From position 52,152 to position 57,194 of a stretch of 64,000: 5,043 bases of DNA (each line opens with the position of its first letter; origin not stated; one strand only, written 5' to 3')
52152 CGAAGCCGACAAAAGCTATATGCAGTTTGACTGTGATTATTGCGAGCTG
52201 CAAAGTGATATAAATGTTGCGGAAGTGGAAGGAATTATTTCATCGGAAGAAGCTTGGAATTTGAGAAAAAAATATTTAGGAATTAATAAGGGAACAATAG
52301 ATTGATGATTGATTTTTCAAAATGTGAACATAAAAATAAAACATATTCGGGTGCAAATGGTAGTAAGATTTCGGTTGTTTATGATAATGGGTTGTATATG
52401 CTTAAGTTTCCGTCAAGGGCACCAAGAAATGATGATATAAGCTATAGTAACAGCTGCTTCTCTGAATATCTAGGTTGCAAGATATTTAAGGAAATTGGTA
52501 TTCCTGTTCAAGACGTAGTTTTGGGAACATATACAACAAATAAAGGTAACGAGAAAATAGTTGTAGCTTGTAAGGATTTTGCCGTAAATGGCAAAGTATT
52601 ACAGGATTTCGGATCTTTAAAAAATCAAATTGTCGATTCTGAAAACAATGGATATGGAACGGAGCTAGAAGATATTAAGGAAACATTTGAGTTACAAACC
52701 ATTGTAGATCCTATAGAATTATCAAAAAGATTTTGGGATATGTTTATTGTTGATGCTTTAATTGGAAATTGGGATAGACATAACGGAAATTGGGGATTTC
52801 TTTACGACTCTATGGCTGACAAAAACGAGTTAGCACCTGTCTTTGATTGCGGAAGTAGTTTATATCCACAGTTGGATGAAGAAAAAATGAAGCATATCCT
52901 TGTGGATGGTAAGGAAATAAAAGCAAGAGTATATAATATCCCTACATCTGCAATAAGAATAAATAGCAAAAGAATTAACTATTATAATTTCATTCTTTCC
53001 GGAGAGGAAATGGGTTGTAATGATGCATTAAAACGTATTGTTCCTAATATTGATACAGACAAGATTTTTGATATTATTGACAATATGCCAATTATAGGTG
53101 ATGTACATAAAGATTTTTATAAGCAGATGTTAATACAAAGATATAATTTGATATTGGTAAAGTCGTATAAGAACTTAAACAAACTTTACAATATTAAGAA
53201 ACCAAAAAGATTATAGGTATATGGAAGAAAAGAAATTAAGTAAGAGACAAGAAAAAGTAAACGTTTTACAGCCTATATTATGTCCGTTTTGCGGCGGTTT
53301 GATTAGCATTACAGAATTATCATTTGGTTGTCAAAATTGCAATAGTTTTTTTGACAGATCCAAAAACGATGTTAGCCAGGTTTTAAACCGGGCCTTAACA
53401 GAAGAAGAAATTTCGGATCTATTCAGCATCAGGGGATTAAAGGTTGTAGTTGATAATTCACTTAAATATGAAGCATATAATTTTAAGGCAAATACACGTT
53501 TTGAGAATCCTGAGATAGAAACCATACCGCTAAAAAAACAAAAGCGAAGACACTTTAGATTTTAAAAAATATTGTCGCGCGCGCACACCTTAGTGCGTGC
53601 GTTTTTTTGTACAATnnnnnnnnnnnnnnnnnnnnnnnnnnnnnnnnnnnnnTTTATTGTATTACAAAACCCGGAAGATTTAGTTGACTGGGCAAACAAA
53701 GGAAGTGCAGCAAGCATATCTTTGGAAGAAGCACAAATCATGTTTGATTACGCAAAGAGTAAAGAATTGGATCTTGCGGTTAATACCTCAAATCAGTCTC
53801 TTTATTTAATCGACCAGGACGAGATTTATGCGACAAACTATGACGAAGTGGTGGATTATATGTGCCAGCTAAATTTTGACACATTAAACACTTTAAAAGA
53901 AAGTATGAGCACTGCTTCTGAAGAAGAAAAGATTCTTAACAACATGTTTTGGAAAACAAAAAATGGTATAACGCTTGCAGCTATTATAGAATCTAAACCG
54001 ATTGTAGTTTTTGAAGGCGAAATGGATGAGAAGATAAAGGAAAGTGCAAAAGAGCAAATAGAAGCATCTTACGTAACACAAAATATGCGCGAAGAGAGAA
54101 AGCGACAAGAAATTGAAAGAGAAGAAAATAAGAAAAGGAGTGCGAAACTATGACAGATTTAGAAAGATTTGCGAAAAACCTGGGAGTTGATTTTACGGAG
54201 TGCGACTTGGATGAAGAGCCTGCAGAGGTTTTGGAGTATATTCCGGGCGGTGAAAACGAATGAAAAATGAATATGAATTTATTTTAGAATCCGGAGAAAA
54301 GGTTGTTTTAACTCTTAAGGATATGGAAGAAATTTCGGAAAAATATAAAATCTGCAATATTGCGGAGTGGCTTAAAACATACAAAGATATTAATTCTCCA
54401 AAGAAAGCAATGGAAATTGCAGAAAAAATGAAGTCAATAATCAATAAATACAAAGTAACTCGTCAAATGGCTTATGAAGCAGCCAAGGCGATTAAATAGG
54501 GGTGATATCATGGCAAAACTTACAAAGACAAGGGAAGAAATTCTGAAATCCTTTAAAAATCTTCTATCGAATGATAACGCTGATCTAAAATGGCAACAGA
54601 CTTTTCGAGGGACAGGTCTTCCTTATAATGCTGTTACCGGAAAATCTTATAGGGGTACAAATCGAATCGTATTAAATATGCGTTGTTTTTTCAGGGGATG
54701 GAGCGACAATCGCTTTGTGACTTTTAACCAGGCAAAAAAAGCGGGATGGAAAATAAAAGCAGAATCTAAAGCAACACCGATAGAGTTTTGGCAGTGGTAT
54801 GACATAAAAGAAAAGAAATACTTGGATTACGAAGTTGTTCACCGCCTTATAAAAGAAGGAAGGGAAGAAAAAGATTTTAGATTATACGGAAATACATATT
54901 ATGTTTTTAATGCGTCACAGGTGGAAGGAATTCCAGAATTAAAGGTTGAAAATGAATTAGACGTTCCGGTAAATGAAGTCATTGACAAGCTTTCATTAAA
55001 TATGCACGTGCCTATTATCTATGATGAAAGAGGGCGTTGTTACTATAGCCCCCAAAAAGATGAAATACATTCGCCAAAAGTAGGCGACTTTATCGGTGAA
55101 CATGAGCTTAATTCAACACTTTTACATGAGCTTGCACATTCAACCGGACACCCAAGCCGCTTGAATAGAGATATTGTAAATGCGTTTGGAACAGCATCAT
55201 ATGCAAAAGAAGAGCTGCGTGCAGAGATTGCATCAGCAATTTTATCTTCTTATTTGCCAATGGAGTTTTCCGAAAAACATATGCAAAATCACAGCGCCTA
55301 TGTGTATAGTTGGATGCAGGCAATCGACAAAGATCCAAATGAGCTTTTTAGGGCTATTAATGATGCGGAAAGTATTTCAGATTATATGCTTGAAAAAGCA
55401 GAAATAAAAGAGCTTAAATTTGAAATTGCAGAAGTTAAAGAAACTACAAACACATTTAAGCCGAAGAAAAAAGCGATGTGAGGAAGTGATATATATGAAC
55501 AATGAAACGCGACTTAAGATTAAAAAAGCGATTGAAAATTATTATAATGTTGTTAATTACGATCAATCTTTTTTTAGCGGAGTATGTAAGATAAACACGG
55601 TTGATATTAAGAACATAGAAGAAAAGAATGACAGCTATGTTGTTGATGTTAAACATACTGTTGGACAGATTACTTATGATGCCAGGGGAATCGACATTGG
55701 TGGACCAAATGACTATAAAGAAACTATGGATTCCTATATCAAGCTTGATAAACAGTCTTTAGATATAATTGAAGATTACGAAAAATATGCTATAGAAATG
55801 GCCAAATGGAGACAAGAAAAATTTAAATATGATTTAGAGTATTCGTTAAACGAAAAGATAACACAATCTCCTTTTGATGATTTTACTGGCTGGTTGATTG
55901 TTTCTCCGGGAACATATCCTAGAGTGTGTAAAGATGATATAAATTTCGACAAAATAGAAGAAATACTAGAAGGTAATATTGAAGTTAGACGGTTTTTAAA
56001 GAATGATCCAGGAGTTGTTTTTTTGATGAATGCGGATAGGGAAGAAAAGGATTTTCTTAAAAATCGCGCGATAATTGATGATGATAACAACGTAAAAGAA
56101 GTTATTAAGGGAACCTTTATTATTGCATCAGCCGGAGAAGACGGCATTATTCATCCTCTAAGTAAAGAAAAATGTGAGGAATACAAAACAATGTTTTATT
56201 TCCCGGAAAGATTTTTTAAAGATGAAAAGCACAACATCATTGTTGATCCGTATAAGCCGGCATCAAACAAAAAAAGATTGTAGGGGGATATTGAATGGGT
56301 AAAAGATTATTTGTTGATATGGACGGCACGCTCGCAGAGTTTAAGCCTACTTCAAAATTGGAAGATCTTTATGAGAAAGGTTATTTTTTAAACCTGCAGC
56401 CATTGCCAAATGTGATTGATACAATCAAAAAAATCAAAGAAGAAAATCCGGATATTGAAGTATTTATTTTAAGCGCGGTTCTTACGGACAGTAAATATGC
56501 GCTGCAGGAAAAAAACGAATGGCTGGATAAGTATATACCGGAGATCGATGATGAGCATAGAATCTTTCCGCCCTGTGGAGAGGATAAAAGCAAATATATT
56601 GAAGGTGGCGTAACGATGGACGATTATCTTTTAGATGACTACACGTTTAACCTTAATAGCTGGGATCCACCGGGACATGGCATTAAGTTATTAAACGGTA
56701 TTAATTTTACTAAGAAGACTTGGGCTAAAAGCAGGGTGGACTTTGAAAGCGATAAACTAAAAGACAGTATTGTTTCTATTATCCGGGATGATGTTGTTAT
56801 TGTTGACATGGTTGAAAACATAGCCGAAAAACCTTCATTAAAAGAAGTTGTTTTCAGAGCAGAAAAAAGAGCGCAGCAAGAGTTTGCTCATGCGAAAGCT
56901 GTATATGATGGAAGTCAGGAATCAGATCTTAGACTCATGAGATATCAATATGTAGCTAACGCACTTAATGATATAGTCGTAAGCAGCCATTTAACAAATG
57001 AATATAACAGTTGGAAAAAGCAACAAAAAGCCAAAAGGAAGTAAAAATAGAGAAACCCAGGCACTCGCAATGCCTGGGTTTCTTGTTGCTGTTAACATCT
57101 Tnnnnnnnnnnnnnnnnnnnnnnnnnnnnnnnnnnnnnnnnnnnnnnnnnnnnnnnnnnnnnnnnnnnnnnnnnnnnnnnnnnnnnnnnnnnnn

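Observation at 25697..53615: Six copies of a conserved promoter module with a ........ core at a fixed 32-bp distance from the -10 box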

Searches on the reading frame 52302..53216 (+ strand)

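Call 17: search_protein_families(library=pfam, proteins=[window:52302-53216:+], max_evalue=0.01)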
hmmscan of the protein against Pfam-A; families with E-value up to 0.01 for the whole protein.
window:52302-53216:+ (304 aa): 1 family
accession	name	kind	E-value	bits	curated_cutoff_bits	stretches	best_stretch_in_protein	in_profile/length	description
PF07804.18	HipA_C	-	7.2e-11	42.6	30.5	1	21-205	8-179/213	HipA-like C-terminal domain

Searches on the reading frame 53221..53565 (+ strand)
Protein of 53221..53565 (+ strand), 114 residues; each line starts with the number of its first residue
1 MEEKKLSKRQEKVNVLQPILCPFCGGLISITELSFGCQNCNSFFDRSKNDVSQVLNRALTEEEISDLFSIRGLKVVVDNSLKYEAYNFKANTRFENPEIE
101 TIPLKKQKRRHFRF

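Call 17: search_protein_families(library=pfam, proteins=[window:53221-53565:+], max_evalue=0.01)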
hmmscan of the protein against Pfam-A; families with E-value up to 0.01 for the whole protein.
window:53221-53565:+ (114 aa): 1 family
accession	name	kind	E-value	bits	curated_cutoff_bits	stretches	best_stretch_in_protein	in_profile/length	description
PF22747.2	Zn_ribbon_DUF2089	-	0.0026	18.2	27.6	1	21-42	1-20/32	DUF2089 zinc ribbon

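Call 40: search_protein_families(library=pfam, proteins=[window:53221-53565:+], max_evalue=5)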
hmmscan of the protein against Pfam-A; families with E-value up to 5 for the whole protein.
window:53221-53565:+ (114 aa): 1 family
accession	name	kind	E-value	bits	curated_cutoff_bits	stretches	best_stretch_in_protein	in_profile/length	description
PF22747.2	Zn_ribbon_DUF2089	-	0.0026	18.2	27.6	1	21-42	1-20/32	DUF2089 zinc ribbon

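Call 48: search_protein_families(library=ncbifam, proteins=[window:53221-53565:+], max_evalue=1)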
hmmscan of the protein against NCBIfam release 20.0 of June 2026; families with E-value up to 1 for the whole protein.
window:53221-53565:+ (114 aa): 2 families
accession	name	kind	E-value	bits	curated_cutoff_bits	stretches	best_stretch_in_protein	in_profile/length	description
TIGR01054.1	rgy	equivalog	0.037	11.5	471.7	1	17-71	6-63/1172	reverse gyrase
NF038384.1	zinc_YnfU_fam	subfamily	0.22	11.1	36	0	8-27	28-47/52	YnfU family zinc-binding protein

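Call 49: search_protein_families(library=phrogs, proteins=[window:53221-53565:+], max_evalue=0.1)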
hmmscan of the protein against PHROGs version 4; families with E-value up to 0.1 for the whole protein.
window:53221-53565:+ (114 aa): 2 families
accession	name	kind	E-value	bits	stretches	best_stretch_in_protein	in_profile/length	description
phrog_4852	-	unknown function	0.0034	18.1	1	8-52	3-47/194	-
phrog_6332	-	unknown function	0.08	13.9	0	16-57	5-43/60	-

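Call 82: search_solved_structures(query=window:53221-53562:+, max_evalue=5)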
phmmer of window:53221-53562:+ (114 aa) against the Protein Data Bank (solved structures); distinct sequences matched with E-value up to 5: 3.
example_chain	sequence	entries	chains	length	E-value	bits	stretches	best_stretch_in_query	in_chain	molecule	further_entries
6ra0_A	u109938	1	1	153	0.12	16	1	13-47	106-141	Serine/threonine-protein kinase dkf-1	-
3i5f_C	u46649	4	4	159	1.3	12.7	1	50-86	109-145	Myosin catalytic light chain LC-1, mantle muscle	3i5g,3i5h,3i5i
2ff0_A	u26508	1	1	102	2.3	11.9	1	20-48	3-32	Steroidogenic factor 1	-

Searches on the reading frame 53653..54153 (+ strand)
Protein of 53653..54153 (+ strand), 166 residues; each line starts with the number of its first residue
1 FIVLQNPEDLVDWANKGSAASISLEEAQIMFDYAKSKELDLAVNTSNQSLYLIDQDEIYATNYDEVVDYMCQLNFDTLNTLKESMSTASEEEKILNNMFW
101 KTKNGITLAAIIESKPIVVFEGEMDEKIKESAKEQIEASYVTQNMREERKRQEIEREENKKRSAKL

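Call 17: search_protein_families(library=pfam, proteins=[window:53653-54153:+], max_evalue=0.01)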
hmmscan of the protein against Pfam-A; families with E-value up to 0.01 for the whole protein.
window:53653-54153:+ (166 aa): 0 families

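Call 48: search_protein_families(library=ncbifam, proteins=[window:53653-54153:+], max_evalue=1)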
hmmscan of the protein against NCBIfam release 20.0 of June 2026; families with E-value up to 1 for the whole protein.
window:53653-54153:+ (166 aa): 1 family
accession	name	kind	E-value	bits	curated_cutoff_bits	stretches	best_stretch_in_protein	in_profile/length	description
NF050059.1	e_dPHAscl_type2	hypoth_equivalog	0.042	13.2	280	1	79-148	54-126/305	extracellular catalytic domain type 2 short-chain-length polyhydroxyalkanoate depolymerase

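Call 49: search_protein_families(library=phrogs, proteins=[window:53653-54153:+], max_evalue=0.1)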
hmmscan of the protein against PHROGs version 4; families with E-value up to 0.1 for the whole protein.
window:53653-54153:+ (166 aa): 2 families
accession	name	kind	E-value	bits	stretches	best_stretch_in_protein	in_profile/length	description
phrog_7703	-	unknown function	0.091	13.3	0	111-144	131-164/268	-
phrog_7933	-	unknown function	0.096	13.5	0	142-161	29-48/119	-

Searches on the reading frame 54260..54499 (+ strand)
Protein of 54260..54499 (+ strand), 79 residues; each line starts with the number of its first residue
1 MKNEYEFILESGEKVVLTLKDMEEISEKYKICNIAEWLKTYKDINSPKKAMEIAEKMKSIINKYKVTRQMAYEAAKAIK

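Call 17: search_protein_families(library=pfam, proteins=[window:54260-54499:+], max_evalue=0.01)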
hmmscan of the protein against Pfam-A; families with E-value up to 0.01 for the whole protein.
window:54260-54499:+ (79 aa): 0 families

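Call 48: search_protein_families(library=ncbifam, proteins=[window:54260-54499:+], max_evalue=1)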
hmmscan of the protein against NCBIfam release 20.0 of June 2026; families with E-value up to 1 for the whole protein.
window:54260-54499:+ (79 aa): 2 families
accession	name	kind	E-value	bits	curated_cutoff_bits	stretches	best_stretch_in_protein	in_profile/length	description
NF010386.0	PRK13813.1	equivalog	0.0039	16.8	208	0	43-73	12-42/216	orotidine 5'-phosphate decarboxylase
NF002350.0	PRK01315.1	equivalog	0.15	11.2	282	1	42-71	63-92/329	membrane protein insertase YidC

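Call 49: search_protein_families(library=phrogs, proteins=[window:54260-54499:+], max_evalue=0.1)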
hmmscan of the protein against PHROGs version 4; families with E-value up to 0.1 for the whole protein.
window:54260-54499:+ (79 aa): 4 families
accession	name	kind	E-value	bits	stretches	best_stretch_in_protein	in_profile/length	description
phrog_32789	-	unknown function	0.016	16.6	1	25-46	12-33/60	-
phrog_2726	-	unknown function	0.031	14.7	1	8-65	164-217/232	-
phrog_4079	-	unknown function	0.049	15.1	0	5-38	139-172/214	-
phrog_35053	-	unknown function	0.095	13.8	0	20-43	82-105/146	-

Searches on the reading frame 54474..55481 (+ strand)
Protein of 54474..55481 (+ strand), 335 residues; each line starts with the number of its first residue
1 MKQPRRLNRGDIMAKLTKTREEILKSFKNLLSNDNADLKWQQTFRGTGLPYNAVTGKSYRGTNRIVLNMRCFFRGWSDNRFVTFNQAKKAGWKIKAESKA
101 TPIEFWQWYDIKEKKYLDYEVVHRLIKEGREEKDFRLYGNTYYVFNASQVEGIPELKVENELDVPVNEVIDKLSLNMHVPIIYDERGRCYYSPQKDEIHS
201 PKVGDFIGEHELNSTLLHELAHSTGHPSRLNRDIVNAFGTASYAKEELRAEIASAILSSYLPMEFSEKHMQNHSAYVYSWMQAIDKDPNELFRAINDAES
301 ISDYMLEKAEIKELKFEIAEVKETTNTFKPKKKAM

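Call 17: search_protein_families(library=pfam, proteins=[window:54474-55481:+], max_evalue=0.01)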
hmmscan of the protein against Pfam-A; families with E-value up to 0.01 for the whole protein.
window:54474-55481:+ (335 aa): 3 families
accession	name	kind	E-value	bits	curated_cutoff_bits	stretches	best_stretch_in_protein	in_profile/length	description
PF18818.7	MPTase-PolyVal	-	1e-30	106.8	27.5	1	171-295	4-124/126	Zincin-like metallopeptidase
PF08401.16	ArdcN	-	6e-21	75.4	22.6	1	38-145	20-123/123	N-terminal domain of anti-restriction factor ArdC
PF10263.15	SprT-like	-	0.00094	19.5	25.6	1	186-223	33-72/108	SprT-like family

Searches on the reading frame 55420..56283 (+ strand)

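Call 17: search_protein_families(library=pfam, proteins=[window:55420-56283:+], max_evalue=0.01)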
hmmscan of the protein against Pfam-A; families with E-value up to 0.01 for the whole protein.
window:55420-56283:+ (287 aa): 1 family
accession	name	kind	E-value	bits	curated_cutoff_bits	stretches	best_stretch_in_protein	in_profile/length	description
PF12957.13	DUF3846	-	7.1e-08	33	27.5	1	159-259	4-102/103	Domain of unknown function (DUF3846)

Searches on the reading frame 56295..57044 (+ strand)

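Call 18: search_protein_families(library=pfam, proteins=[window:56295-57044:+], max_evalue=0.01)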
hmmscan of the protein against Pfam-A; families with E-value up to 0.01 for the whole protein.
window:56295-57044:+ (249 aa): 1 family
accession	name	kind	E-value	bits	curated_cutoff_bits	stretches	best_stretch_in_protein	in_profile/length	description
PF06941.18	NT5C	-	9.5e-09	35.8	24.8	1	25-122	57-142/180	5' nucleotidase, deoxy (Pyrimidine), cytosolic type C protein (NT5C)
